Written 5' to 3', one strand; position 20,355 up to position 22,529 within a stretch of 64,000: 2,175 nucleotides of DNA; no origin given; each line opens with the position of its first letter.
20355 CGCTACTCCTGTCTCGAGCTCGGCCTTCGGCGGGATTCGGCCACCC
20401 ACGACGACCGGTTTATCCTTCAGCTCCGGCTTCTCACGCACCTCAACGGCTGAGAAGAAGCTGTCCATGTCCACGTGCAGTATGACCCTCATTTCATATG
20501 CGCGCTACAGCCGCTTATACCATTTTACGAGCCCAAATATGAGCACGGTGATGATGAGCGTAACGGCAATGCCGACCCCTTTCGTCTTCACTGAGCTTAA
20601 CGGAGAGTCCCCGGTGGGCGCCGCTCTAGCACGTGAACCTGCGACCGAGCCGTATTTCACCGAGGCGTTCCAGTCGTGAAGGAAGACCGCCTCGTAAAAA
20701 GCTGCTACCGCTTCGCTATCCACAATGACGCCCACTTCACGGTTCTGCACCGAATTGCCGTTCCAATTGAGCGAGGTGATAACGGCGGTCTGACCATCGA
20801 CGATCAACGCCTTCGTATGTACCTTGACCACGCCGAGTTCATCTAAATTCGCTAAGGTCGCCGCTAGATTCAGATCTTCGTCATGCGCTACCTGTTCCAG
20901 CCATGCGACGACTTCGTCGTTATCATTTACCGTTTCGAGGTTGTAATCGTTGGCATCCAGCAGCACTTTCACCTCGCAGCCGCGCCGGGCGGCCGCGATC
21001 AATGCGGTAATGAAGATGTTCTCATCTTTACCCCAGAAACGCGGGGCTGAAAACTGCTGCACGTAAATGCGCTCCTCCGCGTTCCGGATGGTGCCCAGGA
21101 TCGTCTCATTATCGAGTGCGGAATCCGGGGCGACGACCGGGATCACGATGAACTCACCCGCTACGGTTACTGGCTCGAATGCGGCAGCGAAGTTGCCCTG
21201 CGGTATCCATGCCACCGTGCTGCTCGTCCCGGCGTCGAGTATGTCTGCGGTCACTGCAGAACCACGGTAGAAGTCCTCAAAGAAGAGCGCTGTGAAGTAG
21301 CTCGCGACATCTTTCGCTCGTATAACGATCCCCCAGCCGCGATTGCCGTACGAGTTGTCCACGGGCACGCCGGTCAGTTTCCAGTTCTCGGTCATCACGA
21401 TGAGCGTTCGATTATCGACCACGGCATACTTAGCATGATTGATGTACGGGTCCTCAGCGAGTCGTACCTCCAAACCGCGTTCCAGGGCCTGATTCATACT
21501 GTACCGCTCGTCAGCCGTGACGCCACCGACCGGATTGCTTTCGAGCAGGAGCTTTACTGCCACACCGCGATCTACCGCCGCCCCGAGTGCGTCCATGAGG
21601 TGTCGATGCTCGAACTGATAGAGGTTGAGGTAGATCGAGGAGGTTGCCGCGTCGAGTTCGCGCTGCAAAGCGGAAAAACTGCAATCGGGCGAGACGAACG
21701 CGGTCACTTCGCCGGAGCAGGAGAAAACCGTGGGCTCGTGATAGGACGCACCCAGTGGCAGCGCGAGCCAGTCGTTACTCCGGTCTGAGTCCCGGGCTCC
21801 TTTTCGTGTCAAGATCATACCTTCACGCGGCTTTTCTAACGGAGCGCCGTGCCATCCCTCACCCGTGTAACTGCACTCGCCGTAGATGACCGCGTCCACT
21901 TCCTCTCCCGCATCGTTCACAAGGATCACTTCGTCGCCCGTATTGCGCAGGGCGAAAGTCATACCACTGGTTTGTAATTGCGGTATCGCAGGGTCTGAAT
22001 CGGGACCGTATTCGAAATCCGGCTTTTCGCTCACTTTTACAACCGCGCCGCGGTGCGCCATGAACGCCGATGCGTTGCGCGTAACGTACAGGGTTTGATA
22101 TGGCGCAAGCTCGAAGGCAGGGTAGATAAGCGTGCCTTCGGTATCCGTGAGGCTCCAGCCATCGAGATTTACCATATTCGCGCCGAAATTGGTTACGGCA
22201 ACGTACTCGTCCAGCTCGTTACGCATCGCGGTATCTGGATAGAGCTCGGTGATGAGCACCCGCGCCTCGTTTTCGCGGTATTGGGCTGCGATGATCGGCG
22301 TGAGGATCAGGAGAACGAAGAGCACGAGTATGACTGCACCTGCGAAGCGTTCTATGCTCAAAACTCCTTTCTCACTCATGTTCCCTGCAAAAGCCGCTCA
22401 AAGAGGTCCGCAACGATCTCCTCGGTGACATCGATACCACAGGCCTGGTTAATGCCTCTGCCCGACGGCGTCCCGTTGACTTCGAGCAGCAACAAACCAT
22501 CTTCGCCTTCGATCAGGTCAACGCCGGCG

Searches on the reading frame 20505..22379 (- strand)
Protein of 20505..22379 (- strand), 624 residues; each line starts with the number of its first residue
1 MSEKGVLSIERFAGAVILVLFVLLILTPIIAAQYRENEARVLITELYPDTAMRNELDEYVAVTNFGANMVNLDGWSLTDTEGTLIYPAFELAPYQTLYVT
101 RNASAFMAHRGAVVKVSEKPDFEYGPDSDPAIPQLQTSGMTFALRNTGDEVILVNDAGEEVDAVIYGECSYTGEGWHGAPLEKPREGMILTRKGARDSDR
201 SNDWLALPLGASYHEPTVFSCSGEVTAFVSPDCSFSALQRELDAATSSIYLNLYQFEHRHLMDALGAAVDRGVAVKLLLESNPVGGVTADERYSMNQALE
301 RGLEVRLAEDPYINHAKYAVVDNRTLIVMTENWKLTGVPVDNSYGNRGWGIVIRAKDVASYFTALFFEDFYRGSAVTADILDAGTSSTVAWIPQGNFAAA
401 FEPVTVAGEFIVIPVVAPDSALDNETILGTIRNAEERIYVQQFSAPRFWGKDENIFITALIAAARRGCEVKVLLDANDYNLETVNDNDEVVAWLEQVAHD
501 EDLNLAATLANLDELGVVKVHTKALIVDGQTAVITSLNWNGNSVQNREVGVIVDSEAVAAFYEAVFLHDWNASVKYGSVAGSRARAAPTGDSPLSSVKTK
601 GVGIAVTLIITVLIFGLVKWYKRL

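Call 10: search_protein_families(library=ncbifam, proteins=[window:20505-22379:-], max_evalue=0.01)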
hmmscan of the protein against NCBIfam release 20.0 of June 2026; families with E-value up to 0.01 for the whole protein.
window:20505-22379:- (624 aa): 7 families
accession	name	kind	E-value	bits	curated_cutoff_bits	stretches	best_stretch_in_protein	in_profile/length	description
NF038319.1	DISARM_DrmC_I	equivalog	3.7e-19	69.2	133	2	428-560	100-225/236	DISARM system phospholipase D-like protein DrmC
NF010490.0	PRK13912.1-1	equivalog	6.1e-12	45.9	211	1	241-334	38-125/159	nuclease NucT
NF010492.0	PRK13912.1-3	equivalog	6.8e-10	38.8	297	2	235-335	36-142/178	nuclease NucT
TIGR04265.1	bac_cardiolipin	equivalog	1.2e-08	34.4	290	1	424-573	320-454/483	cardiolipin synthase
NF010491.0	PRK13912.1-2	equivalog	6.1e-08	32.6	225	1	236-335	39-144/180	nuclease NucT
NF008427.0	PRK11263.1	equivalog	3.7e-06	26.3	281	0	430-545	27-137/409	cardiolipin synthase ClsB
NF010493.0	PRK13912.1-4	equivalog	7.4e-05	22.8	351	0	238-335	32-135/171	nuclease NucT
